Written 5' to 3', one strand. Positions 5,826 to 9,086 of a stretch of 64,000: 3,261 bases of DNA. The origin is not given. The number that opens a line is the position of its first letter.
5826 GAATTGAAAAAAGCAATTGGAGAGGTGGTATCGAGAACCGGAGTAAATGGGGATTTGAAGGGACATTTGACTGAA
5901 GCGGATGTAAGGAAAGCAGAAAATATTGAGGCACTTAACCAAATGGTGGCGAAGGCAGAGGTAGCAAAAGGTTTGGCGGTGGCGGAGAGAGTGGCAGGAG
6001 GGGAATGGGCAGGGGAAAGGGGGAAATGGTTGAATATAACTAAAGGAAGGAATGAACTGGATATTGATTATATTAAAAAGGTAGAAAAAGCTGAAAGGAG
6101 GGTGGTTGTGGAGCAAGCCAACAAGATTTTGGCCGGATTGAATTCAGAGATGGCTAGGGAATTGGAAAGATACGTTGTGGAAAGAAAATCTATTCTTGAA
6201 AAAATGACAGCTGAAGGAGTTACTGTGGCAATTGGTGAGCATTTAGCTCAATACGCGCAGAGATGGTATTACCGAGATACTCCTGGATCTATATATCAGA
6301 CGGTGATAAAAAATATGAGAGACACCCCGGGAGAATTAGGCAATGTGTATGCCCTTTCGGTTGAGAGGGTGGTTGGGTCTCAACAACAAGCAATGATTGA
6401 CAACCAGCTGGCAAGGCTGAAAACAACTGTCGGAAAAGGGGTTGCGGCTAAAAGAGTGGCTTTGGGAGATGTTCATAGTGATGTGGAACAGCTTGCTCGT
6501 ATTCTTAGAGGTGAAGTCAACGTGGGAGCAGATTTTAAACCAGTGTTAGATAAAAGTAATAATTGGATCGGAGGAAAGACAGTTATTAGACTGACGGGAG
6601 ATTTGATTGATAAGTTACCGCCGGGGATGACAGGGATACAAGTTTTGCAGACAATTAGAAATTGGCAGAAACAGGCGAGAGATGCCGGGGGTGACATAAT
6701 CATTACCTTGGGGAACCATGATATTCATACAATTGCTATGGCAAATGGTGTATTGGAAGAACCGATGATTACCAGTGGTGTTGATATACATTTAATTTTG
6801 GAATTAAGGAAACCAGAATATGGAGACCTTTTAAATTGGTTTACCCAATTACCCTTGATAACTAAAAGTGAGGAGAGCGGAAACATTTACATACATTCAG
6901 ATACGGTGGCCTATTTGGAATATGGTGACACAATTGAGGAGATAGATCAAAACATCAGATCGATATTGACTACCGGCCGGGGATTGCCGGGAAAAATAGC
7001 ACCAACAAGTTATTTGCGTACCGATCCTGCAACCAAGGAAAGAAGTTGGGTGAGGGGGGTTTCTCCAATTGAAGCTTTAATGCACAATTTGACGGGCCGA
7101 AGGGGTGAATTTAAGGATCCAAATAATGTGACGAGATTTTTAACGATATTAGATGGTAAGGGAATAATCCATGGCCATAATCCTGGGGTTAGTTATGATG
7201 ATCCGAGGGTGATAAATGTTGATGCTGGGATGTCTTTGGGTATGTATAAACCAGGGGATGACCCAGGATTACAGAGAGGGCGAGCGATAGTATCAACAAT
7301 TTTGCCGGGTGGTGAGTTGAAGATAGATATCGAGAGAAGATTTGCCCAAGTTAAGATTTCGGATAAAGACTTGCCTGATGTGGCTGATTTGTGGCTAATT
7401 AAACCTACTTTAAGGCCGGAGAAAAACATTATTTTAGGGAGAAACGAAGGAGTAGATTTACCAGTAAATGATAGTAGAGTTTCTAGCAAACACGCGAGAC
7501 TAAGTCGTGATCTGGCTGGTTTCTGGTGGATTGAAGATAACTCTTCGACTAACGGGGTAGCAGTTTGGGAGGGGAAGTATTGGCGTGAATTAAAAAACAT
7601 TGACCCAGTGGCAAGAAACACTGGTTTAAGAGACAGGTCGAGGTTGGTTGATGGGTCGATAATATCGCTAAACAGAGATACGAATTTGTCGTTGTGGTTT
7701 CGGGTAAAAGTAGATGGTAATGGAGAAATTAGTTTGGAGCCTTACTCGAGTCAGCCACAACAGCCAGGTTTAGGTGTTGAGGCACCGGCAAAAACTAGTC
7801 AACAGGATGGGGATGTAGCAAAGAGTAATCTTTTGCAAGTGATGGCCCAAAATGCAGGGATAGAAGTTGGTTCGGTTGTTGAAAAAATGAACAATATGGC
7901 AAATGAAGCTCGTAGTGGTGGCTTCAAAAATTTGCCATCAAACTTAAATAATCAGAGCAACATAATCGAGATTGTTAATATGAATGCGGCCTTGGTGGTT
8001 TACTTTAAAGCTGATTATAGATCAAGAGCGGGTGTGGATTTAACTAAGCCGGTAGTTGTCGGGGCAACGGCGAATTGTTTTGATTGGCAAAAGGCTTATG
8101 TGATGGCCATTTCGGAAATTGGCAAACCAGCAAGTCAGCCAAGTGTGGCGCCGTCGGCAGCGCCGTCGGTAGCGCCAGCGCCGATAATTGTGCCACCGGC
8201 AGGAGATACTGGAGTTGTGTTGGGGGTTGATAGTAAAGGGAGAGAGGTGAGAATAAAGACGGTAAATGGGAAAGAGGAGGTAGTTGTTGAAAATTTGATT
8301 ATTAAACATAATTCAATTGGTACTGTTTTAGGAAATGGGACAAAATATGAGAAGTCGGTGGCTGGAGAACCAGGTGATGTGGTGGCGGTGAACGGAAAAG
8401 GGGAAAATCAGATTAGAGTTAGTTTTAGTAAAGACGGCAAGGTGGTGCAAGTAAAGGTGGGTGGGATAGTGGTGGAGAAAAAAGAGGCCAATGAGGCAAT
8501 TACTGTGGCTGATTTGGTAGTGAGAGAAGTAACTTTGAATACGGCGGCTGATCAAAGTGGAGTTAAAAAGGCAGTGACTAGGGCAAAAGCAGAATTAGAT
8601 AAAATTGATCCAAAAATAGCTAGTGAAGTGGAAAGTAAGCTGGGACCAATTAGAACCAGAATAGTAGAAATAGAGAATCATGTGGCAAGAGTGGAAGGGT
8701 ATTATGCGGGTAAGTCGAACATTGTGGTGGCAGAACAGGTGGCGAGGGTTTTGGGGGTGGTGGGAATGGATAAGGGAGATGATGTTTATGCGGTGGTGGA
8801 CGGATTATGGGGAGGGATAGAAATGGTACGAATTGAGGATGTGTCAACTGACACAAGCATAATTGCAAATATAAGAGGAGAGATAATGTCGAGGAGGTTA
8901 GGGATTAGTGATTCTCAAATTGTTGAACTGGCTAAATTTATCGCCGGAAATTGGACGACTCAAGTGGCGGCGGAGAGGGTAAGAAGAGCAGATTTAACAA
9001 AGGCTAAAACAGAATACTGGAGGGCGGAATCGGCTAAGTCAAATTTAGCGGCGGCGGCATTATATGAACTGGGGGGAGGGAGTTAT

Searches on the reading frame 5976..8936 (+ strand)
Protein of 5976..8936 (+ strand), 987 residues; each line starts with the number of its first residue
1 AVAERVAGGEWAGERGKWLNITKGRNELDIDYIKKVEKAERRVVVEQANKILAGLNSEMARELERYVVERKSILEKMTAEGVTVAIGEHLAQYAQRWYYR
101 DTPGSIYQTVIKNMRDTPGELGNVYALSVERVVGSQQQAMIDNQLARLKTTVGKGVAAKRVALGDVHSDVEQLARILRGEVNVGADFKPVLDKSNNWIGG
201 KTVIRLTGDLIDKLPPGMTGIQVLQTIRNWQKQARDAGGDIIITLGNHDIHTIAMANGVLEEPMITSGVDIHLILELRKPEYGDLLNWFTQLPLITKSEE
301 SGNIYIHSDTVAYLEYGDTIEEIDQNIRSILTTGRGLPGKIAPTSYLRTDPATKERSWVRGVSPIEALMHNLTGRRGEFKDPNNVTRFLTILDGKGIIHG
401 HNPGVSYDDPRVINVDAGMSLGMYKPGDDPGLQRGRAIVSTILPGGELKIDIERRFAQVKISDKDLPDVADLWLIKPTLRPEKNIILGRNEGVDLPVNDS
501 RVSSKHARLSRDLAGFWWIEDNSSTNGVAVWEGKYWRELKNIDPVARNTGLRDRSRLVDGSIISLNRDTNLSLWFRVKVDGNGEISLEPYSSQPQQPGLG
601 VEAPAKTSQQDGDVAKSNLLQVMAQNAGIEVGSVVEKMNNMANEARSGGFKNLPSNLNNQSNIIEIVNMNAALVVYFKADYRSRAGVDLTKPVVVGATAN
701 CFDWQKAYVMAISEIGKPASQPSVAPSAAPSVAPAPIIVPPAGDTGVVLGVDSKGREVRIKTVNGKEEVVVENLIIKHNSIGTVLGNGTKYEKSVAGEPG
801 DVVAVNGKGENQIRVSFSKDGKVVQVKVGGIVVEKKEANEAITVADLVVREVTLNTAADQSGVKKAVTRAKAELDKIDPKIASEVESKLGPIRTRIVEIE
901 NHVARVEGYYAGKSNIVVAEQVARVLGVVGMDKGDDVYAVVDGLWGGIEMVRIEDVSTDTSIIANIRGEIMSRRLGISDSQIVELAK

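Call 5: search_protein_families(library=pfam, max_evalue=0.1, proteins=[window:5976-8936:+])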
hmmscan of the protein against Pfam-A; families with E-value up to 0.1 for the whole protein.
window:5976-8936:+ (987 aa): 4 families
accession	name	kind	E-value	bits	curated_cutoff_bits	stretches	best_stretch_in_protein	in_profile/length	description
PF00498.31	FHA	-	2.9e-08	34.4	20.7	1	486-530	2-46/67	FHA domain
PF00149.33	Metallophos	-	1.4e-05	26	21.5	1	161-401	4-187/191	Calcineurin-like phosphoesterase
PF16697.10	Yop-YscD_cpl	-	0.00017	22.2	33.2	1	482-530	16-63/94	Inner membrane component of T3SS, cytoplasmic domain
PF19496.4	DUF6031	-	0.02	15.1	25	1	205-241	130-165/175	Family of unknown function (DUF6031)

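Call 15: search_protein_families(library=ncbifam, max_evalue=0.01, proteins=[window:5976-8936:+])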
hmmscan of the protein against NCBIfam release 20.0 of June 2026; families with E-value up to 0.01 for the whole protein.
window:5976-8936:+ (987 aa): 4 families
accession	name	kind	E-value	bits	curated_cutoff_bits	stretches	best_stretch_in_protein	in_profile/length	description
NF049868.1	FhaB_Rv0019c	equivalog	5.7e-10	39.5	125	1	482-530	85-132/158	FHA domain-containing protein FhaB/FipA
NF001204.0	PRK00166.1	equivalog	8.6e-08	31.8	176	1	201-315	29-128/276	symmetrical bis(5'-nucleosyl)-tetraphosphatase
TIGR00668.1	apaH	equivalog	0.00037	20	222.85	1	196-309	24-122/279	bis(5'-nucleosyl)-tetraphosphatase (symmetrical) ApaH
NF052573.1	HisKinEspAMyxo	equivalog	0.00082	17.5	1400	1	484-529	47-92/755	serine histidine kinase EspA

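Call 71: search_protein_families(library=padloc, max_evalue=0.001, proteins=[window:5976-8936:+])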
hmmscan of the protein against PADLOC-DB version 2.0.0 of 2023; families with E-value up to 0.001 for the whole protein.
window:5976-8936:+ (987 aa): 0 families

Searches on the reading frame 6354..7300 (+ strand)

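Call 61: search_solved_structures(query=window:6354-7300:+, max_evalue=0.1)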
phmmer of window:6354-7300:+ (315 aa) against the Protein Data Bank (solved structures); distinct sequences matched with E-value up to 0.1: 8.
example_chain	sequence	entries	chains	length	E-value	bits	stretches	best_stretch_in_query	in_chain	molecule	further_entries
2dfj_A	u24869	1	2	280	4.7e-06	29.3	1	69-206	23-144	diadenosinetetraphosphatase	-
9olz_A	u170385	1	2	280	4.7e-06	29.3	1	69-206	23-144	Bis(5'-nucleosyl)-tetraphosphatase [symmetrical]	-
9ojd_A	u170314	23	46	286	5e-06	29.2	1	69-206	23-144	Bis(5'-nucleosyl)-tetraphosphatase [symmetrical] | Bis(5'-nucleosyl)-tetraphosphatase, symmetrical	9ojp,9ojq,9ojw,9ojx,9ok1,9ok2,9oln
2zbm_A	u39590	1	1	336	2.4e-05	27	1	28-124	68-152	Protein-tyrosine-phosphatase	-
2z72_A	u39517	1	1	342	2.5e-05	26.9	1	28-124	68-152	Protein-tyrosine-phosphatase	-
1v73_A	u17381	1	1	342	2.5e-05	26.9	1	28-124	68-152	psychrophilic phosphatase I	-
9oly_A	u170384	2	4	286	5.3e-05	25.8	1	70-206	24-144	Bis(5'-nucleosyl)-tetraphosphatase [symmetrical]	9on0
9t9n_A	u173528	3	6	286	0.0033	20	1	79-182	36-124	Bis(5'-nucleosyl)-tetraphosphatase, symmetrical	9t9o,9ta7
